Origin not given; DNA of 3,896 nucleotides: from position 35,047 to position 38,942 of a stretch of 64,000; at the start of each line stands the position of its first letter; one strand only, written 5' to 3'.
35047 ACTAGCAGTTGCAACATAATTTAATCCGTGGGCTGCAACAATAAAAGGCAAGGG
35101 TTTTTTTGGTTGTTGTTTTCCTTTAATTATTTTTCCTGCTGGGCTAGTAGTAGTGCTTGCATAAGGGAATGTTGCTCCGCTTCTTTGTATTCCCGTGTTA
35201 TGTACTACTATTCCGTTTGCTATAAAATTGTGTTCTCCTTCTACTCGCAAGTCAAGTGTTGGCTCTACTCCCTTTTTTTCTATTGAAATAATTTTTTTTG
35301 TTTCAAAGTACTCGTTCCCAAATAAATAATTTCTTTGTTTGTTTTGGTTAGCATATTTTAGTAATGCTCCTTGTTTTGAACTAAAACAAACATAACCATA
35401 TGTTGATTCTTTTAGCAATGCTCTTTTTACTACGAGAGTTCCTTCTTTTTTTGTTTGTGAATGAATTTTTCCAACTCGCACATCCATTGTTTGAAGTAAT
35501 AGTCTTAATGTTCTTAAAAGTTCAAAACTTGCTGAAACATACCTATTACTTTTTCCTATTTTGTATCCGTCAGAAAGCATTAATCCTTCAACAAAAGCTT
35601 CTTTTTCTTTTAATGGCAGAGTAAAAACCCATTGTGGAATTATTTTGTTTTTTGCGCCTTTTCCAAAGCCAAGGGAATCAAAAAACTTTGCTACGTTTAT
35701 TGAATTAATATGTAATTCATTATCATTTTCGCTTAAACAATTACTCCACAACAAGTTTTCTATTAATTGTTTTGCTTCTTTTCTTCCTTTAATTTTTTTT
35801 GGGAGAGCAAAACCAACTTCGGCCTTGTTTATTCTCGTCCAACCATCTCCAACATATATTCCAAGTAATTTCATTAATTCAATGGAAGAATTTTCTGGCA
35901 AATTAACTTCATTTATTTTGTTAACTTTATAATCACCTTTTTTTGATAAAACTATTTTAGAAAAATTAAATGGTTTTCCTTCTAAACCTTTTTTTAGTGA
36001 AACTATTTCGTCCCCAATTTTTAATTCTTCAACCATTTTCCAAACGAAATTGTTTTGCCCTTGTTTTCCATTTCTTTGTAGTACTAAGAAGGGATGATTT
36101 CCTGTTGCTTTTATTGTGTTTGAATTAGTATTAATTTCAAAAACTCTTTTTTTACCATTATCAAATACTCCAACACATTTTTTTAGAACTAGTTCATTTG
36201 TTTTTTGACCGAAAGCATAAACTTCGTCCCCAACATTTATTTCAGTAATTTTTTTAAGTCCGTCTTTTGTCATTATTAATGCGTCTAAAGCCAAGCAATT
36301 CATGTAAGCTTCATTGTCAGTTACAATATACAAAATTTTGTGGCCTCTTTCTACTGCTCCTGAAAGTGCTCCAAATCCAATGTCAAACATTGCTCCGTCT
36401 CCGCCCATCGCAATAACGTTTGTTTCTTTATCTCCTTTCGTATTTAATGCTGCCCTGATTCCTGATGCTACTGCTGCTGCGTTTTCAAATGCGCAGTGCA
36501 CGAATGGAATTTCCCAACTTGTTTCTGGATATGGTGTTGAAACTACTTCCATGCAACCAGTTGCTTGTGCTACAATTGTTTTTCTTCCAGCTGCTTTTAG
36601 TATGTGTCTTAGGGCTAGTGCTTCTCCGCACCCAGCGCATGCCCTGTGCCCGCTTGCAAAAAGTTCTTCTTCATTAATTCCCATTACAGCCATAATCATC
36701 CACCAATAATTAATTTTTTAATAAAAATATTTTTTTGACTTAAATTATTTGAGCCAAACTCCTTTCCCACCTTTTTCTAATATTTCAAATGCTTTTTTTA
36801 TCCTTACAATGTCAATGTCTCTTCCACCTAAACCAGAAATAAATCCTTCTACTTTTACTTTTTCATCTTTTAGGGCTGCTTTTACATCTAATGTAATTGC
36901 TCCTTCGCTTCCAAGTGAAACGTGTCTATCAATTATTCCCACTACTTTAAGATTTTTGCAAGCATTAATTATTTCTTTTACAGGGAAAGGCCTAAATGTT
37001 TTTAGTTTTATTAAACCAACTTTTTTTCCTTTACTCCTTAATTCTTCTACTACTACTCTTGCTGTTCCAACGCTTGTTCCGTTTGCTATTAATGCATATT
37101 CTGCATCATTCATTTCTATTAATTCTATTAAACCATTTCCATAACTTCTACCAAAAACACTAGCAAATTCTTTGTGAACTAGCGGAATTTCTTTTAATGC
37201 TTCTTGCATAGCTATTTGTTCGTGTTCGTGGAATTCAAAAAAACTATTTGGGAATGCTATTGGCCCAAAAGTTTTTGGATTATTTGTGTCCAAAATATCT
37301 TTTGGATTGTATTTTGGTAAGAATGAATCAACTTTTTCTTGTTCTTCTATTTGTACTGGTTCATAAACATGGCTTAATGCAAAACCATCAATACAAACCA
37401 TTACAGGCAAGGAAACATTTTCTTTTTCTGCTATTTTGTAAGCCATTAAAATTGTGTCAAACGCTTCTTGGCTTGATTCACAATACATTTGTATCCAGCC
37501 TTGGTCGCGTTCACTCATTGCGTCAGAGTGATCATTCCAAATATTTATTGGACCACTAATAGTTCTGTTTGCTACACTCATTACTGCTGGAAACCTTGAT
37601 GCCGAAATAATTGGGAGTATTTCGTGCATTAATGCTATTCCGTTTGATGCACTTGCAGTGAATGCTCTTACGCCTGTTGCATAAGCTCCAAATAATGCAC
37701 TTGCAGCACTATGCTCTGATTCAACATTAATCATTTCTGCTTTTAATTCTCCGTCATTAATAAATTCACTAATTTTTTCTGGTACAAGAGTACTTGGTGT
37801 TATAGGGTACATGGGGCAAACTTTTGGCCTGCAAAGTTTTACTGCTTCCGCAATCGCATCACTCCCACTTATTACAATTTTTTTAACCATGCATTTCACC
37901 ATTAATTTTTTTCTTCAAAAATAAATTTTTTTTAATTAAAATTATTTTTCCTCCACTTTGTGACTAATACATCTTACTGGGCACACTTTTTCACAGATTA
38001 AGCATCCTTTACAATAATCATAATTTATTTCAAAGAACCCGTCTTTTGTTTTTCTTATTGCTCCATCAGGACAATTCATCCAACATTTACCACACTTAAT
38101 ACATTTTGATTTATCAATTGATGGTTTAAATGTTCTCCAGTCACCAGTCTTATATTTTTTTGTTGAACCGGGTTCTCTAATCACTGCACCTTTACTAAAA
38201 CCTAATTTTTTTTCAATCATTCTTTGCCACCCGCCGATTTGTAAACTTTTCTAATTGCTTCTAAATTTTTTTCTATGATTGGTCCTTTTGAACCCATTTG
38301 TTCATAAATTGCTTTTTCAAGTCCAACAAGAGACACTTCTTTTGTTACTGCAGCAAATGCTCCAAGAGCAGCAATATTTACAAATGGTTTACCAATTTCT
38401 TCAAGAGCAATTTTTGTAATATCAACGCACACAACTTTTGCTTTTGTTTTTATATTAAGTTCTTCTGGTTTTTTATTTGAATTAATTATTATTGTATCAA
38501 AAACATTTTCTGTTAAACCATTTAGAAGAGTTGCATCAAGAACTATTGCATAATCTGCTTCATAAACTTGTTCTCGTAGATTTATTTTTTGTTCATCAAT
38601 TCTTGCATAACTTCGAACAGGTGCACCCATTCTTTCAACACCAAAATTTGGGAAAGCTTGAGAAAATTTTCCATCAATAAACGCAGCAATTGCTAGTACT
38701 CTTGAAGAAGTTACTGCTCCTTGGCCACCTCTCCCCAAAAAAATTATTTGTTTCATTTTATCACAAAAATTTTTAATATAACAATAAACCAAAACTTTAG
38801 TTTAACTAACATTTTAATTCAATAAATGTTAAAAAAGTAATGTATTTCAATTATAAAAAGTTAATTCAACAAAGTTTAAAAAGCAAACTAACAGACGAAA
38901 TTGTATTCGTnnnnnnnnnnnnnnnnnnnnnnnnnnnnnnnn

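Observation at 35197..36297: Intein with homing endonuclease splits the ThDP-binding motif of PorB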

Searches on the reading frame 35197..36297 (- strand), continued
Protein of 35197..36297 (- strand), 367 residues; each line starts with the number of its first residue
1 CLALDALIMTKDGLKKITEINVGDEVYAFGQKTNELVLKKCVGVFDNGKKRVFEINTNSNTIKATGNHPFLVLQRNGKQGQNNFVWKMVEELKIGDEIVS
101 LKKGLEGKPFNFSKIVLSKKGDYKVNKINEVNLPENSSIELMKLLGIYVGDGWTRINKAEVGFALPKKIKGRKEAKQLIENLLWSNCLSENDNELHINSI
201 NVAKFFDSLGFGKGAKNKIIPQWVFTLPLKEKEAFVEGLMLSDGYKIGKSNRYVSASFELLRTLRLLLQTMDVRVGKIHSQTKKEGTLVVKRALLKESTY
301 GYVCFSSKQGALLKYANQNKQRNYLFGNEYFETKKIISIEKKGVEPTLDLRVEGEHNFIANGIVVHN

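Call 55: fold_search(model_id=the predicted structure, library=pdb)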
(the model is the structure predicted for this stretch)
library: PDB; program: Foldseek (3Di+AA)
matches with E <= 10: 583; with E <= 0.001: 62
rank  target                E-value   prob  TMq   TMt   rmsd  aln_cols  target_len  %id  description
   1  7qsu                  9.8e-23  1.00  0.74  0.74   6.4       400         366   21  Crystal structure of homing endonuclease-associated TliVMA intein (C1A, d333-339) (released 2022-03-30)
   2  7qss                  8.2e-21  1.00  0.74  0.64   5.9       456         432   18  Crystal structure of homing endonuclease-associated TliVMA intein (C1A) (released 2022-03-30)
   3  7qst                  9.1e-19  1.00  0.67  0.68   5.9       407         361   19  Crystal structure of homing endonuclease-associated PhoVMA intein (C1A) (released 2022-03-30)
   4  2cw7                  1.6e-16  1.00  0.66  0.47   9.3       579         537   16  Crystal structure of intein homing endonuclease II (released 2006-04-18)
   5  1dfa                  5.0e-14  1.00  0.50  0.46  11.9       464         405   14  CRYSTAL STRUCTURE OF PI-SCEI IN C2 SPACE GROUP (released 1999-12-08)
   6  1vde_A                5.6e-14  1.00  0.49  0.44  19.3       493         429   13  PI-SCEI, A HOMING ENDONUCLEASE WITH PROTEIN SPLICING ACTIVITY (released 1998-04-08)
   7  1vde_B                5.9e-14  1.00  0.49  0.44  10.2       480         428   13  PI-SCEI, A HOMING ENDONUCLEASE WITH PROTEIN SPLICING ACTIVITY (released 1998-04-08)
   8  1ef0_A                2.1e-13  1.00  0.47  0.43  19.9       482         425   15  CRYSTAL STRUCTURE OF PI-SCEI MINIPRECURSOR (released 2000-06-07)
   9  1dq3                  1.3e-12  1.00  0.57  0.48   8.7       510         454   15  CRYSTAL STRUCTURE OF AN ARCHAEAL INTEIN-ENCODED HOMING ENDONUCLEASE PI-PFUI (released 2000-07-05)
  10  1lws_A                3.2e-12  1.00  0.50  0.44  17.6       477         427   15  Crystal structure of the intein homing endonuclease PI-SceI bound to its recognition sequence (released 2002-09-27)
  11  1ef0_B                4.0e-12  1.00  0.46  0.43  20.3       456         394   15  CRYSTAL STRUCTURE OF PI-SCEI MINIPRECURSOR (released 2000-06-07)
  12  1jva_B                4.4e-12  1.00  0.48  0.42  19.1       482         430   15  CRYSTAL STRUCTURE OF THE VMA1-DERIVED ENDONUCLEASE BEARING THE N AND C EXTEIN PROPEPTIDES (released 2002-08-29)
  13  1um2_B                2.0e-11  1.00  0.48  0.43  18.2       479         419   14  Crystal Structure of the Vma1-Derived Endonuclease with the Ligated Extein Segment (released 2004-09-22)
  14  1um2_A                2.5e-11  1.00  0.47  0.42  11.5       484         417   12  Crystal Structure of the Vma1-Derived Endonuclease with the Ligated Extein Segment (released 2004-09-22)
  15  6frg                  3.0e-07  1.00  0.33  0.75  10.3       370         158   15  Crystal structure of G-1F mutant of Ssp DnaB Mini-Intein variant M86 (released 2019-01-30)
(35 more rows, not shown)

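Call 60: find_related_loci(query=A1, collection=viral_contigs, flank=3000)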
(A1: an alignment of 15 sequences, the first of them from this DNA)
Query A1 (367 aa) in viral_contigs; peptide patterns used: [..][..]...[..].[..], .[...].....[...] (x = any residue, [..] = any of these).
241 stretches matched a pattern; 137 encode a relative of the query (tblastn E <= 1e-3); the best 80 are kept; 80 distinct loci.
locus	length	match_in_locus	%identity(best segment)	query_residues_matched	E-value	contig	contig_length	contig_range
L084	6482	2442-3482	29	1-367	3e-36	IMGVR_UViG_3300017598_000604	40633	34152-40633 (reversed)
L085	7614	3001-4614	28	1-367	6e-35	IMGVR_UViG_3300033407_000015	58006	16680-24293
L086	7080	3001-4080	27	1-367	3e-32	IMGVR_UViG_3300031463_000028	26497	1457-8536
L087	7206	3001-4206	26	1-367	2e-29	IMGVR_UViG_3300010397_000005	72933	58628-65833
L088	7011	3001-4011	30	1-367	4e-29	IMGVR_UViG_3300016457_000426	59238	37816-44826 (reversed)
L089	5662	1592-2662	26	1-367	2e-28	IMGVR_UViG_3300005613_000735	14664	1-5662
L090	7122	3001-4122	26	1-367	2e-27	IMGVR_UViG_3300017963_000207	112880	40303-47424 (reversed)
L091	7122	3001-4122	26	1-367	2e-27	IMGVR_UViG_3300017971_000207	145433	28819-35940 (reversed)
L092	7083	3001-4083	25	1-367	5e-33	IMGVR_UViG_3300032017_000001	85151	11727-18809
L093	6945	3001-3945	27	1-367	7e-26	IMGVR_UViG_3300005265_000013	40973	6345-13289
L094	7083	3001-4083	21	1-367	1e-24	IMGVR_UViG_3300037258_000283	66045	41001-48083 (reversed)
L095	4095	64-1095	27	48-367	1e-24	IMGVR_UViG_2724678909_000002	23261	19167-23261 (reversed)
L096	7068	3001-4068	28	1-367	3e-23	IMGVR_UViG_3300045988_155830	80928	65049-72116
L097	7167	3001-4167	27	1-367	4e-29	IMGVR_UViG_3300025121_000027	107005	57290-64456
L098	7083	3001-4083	27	1-367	4e-22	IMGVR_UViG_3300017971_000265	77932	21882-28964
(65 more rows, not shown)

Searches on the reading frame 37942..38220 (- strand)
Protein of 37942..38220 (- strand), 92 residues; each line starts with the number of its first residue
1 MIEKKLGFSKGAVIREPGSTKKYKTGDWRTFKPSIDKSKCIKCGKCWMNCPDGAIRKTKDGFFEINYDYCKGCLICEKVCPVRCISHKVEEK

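Call 58: search_protein_families(library=ncbifam, proteins=[window:37942-38220:-], max_evalue=1e-10)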
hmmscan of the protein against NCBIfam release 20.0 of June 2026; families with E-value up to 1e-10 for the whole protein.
window:37942-38220:- (92 aa): 9 families
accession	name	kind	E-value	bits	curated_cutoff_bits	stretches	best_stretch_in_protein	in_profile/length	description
NF040684.1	PorD_Arch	equivalog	1.2e-34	118.2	120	1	9-90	3-84/85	pyruvate synthase subunit PorD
TIGR02179.1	PorD_KorD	subfamily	1.2e-28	99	60.05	1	15-90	2-77/78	2-oxoacid:acceptor oxidoreductase, delta subunit, pyruvate/2-ketoisovalerate family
NF007202.0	PRK09623.1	equivalog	1.1e-24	86.7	166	1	18-92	31-105/105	3-methyl-2-oxobutanoate dehydrogenase subunit delta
NF007203.0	PRK09624.1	equivalog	6.1e-22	77.8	171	1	8-88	21-101/105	pyuvate ferredoxin oxidoreductase subunit delta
NF045763.1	PhenlGlyoxDHPadF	equivalog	1.8e-19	69.7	150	1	22-85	15-77/78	NADH-dependent phenylglyoxylate dehydrogenase subunit delta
NF045790.1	OxalOxreddelta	equivalog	1.8e-18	66.8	230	1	19-87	241-308/316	oxalate oxidoreductase subunit delta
NF007204.0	PRK09625.1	equivalog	2e-18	66.7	125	1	19-84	40-105/133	pyruvate flavodoxin oxidoreductase subunit delta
NF006183.0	PRK08318.1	equivalog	1.1e-12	47.5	335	1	31-88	335-398/422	NAD-dependent dihydropyrimidine dehydrogenase subunit PreA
TIGR02700.1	flavo_MJ0208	hypoth_equivalog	8.1e-12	44.9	251.35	1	23-88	132-197/234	dihydromethanopterin reductase (acceptor)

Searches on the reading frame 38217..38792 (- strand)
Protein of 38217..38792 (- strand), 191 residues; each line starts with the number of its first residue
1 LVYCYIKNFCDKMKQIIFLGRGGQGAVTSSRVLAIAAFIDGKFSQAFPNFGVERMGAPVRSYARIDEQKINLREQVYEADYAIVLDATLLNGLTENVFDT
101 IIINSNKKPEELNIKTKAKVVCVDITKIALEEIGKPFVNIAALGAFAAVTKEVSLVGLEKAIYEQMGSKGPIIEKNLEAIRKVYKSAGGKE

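Call 58: search_protein_families(library=ncbifam, proteins=[window:38217-38792:-], max_evalue=1e-10)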
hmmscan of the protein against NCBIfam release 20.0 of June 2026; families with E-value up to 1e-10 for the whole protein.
window:38217-38792:- (191 aa): 8 families
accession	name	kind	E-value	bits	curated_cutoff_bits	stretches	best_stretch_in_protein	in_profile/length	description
NF006321.0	PRK08534.1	equivalog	1.5e-58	197.4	225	1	13-187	1-177/181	pyruvate ferredoxin oxidoreductase subunit gamma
NF040683.1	PorC_Meth_Thtga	equivalog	5.5e-54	182.6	270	1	13-186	1-172/177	pyruvate synthase subunit PorC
TIGR02175.1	PorC_KorC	subfamily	9.1e-53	178.6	81.1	1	14-186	2-174/177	2-oxoacid:acceptor oxidoreductase, gamma subunit, pyruvate/2-ketoisovalerate family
NF010632.0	PRK14029.1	equivalog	3.8e-41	140.8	335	1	13-185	1-178/185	pyruvate/ketoisovalerate ferredoxin oxidoreductase subunit gamma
NF045762.1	PhenlGlyoxDHPadE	equivalog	5.7e-33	114.3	300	1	14-186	2-178/187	NADH-dependent phenylglyoxylate dehydrogenase subunit gamma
NF004497.0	PRK05844.1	equivalog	7.3e-24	84.4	243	1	13-185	1-183/186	pyruvate flavodoxin oxidoreductase subunit gamma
TIGR03710.1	OAFO_sf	subfamily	1.1e-13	50.7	482.75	1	16-187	4-173/561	2-oxoacid:acceptor oxidoreductase subunit alpha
NF006323.0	PRK08537.1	equivalog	3.3e-13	49.4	235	1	14-185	3-176/181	2-oxoacid:ferredoxin oxidoreductase subunit gamma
